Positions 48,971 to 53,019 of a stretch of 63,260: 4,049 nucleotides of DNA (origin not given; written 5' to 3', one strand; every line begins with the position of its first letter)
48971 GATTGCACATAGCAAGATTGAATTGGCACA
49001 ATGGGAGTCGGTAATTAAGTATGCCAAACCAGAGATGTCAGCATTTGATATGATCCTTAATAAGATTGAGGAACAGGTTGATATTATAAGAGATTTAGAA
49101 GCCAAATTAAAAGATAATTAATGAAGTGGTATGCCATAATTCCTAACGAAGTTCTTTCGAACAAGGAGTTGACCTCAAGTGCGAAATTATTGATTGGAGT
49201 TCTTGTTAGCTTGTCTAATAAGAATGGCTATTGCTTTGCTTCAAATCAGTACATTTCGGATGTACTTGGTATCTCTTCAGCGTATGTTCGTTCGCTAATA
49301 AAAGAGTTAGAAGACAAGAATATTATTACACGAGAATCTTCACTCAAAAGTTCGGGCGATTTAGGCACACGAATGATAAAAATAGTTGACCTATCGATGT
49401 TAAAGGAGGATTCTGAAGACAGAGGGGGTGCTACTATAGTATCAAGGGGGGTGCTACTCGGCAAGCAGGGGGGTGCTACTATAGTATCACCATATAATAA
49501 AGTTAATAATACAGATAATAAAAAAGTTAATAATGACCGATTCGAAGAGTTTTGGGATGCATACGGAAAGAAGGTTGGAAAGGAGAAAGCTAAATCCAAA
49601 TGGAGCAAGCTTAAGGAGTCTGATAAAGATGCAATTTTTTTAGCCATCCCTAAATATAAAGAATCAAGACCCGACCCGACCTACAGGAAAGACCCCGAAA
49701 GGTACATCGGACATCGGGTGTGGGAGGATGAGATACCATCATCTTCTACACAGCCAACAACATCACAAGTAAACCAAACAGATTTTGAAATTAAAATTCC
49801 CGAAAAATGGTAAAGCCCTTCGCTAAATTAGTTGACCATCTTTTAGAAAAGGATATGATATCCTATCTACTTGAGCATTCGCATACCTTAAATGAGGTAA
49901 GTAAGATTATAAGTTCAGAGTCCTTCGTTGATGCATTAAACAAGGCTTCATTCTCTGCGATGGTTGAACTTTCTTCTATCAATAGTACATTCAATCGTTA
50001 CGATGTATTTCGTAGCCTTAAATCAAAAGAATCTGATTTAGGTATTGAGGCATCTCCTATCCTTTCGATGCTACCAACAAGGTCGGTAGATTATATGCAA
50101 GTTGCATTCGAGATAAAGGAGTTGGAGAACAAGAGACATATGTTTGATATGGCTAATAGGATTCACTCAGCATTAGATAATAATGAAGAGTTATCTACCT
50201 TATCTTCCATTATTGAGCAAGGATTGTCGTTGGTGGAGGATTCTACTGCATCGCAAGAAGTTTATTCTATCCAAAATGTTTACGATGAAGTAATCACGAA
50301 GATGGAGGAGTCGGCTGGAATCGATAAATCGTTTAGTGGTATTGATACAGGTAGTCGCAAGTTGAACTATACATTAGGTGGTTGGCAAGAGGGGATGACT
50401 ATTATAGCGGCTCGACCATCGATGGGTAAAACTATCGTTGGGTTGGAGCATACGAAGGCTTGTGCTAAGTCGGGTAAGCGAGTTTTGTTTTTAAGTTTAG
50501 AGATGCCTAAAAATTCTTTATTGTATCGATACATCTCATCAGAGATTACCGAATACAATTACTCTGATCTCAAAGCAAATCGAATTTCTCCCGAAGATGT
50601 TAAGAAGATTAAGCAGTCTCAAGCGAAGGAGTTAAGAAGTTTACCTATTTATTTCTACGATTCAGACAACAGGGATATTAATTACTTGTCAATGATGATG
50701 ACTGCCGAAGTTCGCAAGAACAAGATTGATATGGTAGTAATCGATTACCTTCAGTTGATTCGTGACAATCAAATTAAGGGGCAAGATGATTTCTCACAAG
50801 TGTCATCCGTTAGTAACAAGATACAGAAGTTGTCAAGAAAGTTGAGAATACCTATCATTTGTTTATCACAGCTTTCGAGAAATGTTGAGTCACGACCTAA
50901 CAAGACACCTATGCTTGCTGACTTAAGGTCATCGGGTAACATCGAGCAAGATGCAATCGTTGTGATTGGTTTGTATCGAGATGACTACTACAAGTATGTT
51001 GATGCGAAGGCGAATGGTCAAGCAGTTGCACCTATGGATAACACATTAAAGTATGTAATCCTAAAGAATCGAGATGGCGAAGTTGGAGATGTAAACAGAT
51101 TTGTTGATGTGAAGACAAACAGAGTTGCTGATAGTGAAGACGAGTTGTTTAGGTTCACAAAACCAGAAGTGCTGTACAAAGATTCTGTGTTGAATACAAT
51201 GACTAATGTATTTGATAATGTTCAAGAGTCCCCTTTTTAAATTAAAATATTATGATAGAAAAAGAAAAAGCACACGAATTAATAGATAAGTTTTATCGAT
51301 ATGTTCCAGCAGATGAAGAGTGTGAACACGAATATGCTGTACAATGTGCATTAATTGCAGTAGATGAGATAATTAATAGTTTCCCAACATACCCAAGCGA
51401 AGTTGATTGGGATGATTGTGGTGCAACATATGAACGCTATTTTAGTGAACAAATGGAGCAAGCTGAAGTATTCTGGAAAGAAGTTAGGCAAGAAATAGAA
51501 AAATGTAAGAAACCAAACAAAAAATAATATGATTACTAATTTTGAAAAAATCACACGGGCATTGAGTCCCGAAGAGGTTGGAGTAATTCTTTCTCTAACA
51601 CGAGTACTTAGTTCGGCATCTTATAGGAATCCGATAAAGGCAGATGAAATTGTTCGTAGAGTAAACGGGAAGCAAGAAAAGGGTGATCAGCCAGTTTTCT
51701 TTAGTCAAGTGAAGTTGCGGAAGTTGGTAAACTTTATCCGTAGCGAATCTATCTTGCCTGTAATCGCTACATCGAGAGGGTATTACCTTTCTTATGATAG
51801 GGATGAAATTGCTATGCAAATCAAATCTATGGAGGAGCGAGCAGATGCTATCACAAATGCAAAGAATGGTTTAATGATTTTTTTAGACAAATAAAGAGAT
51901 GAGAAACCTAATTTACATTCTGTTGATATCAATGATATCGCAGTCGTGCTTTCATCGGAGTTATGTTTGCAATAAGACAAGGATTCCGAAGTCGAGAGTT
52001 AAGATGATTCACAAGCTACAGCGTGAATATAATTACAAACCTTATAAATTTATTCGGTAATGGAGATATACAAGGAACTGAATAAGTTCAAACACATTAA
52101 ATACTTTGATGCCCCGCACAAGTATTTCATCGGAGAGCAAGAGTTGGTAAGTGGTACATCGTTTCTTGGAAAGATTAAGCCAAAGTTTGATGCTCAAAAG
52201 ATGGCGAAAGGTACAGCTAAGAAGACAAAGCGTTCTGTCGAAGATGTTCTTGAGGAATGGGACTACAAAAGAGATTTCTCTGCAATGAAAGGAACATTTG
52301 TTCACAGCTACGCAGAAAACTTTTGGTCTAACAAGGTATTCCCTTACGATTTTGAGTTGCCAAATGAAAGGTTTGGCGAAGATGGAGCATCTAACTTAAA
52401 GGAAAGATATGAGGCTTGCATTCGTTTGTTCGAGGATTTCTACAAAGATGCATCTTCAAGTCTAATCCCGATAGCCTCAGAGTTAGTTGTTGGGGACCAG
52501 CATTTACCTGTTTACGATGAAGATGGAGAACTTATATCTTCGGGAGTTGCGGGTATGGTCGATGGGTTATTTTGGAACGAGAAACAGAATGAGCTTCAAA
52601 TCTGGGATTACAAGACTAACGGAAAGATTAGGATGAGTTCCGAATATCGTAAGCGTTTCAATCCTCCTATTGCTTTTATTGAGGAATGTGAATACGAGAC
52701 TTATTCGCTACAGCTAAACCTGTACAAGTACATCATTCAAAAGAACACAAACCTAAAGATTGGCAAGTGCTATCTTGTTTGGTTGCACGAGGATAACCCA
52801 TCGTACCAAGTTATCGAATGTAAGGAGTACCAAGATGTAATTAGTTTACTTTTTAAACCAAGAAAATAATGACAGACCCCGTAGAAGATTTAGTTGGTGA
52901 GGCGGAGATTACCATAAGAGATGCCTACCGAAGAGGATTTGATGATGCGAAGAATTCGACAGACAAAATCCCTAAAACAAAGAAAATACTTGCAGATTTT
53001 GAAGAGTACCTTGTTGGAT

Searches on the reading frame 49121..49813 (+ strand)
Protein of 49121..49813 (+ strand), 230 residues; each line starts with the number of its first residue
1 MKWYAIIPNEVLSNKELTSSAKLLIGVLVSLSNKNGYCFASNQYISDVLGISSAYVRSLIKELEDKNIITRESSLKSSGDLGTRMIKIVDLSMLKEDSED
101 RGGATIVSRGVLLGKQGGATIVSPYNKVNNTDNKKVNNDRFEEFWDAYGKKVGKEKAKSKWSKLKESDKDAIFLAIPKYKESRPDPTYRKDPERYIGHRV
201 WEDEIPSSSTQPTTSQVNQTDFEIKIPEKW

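Call 10: search_protein_families(library=phrogs, proteins=[window:49121-49813:+], max_evalue=0.001)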
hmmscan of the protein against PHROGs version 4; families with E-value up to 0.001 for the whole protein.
window:49121-49813:+ (230 aa): 17 families
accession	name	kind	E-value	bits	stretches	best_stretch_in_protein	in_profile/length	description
phrog_270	-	DNA, RNA and nucleotide metabolism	1.7e-35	124.1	1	2-221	30-266/383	replication initiation protein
phrog_19658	-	DNA, RNA and nucleotide metabolism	3.9e-15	57.1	1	2-97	2-94/283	replication initiation protein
phrog_428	-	DNA, RNA and nucleotide metabolism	8.1e-13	49.3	1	4-155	90-248/455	replication initiation protein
phrog_186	-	DNA, RNA and nucleotide metabolism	2.6e-11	44.7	1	4-144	22-173/308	DnaD-like helicase loader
phrog_9474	-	DNA, RNA and nucleotide metabolism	7.9e-11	43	1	115-220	161-264/288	replication initiation protein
phrog_678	-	DNA, RNA and nucleotide metabolism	3.3e-09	37.7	1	21-166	75-219/346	replication initiation O-like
phrog_35156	-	unknown function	4.8e-09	37.4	1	136-202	81-150/154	-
phrog_391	-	DNA, RNA and nucleotide metabolism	2.3e-07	31.8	1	3-99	8-98/298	replication initiation O-like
phrog_9327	-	DNA, RNA and nucleotide metabolism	5.6e-07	30.4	1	133-209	166-246/276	primosomal protein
phrog_2880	-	DNA, RNA and nucleotide metabolism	7.5e-07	29.5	1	7-173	17-167/459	replication initiation protein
phrog_345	-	DNA, RNA and nucleotide metabolism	6.8e-06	27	1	26-89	53-117/297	replication initiation O-like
phrog_8102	-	DNA, RNA and nucleotide metabolism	2.8e-05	24.4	0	4-79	19-98/337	replication initiation protein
phrog_22134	-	unknown function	4.2e-05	24.4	1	6-70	1-63/262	-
phrog_1835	-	DNA, RNA and nucleotide metabolism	8.6e-05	23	1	14-73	41-101/301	HTH DNA binding protein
phrog_4617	-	DNA, RNA and nucleotide metabolism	0.00011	22.9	1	21-131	19-129/223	replication initiation protein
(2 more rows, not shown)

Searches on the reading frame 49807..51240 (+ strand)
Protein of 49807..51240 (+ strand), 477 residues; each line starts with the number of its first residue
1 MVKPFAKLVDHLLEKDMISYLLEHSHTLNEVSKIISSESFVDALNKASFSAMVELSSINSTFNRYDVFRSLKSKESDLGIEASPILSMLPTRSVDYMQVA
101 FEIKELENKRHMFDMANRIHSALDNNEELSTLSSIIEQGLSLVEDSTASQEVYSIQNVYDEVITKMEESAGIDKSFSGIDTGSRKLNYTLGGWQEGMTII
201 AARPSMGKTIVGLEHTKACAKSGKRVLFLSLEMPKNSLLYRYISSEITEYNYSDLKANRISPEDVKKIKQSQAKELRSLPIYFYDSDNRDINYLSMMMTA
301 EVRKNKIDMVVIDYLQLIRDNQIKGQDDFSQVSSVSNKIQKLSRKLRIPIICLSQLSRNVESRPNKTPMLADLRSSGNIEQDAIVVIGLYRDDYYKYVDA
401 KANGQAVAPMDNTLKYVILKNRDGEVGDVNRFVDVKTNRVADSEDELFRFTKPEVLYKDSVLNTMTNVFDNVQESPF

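Call 10: search_protein_families(library=phrogs, proteins=[window:49807-51240:+], max_evalue=0.001)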
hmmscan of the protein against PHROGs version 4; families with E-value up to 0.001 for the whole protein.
window:49807-51240:+ (477 aa): 6 families
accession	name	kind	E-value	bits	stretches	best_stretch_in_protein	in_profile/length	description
phrog_19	-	DNA, RNA and nucleotide metabolism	4.5e-66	225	1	11-446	161-584/621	DnaB-like replicative helicase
phrog_243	-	DNA, RNA and nucleotide metabolism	8.3e-36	124.3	1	190-436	30-257/273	DnaB-like replicative helicase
phrog_11530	-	unknown function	4.5e-28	99.4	1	300-431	26-146/184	-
phrog_239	-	DNA, RNA and nucleotide metabolism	6.4e-24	85.9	1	151-447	319-603/801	DNA primase/helicase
phrog_97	-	other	3.5e-06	27.5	1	165-229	36-109/506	UvsX-like recombinase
phrog_8337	-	DNA, RNA and nucleotide metabolism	0.00036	21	1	177-286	48-159/273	DNA repair protein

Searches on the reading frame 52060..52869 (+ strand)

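Call 10: search_protein_families(library=phrogs, proteins=[window:52060-52869:+], max_evalue=0.001)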
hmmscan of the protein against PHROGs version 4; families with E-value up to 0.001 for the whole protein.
window:52060-52869:+ (269 aa): 3 families
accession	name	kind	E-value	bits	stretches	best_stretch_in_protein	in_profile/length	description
phrog_298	-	DNA, RNA and nucleotide metabolism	8.9e-20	72.2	1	10-264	46-249/293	exonuclease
phrog_1227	-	DNA, RNA and nucleotide metabolism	1.8e-05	25.1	1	59-258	34-216/268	exonuclease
phrog_69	-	DNA, RNA and nucleotide metabolism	0.00074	19.6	1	65-213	112-235/501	exonuclease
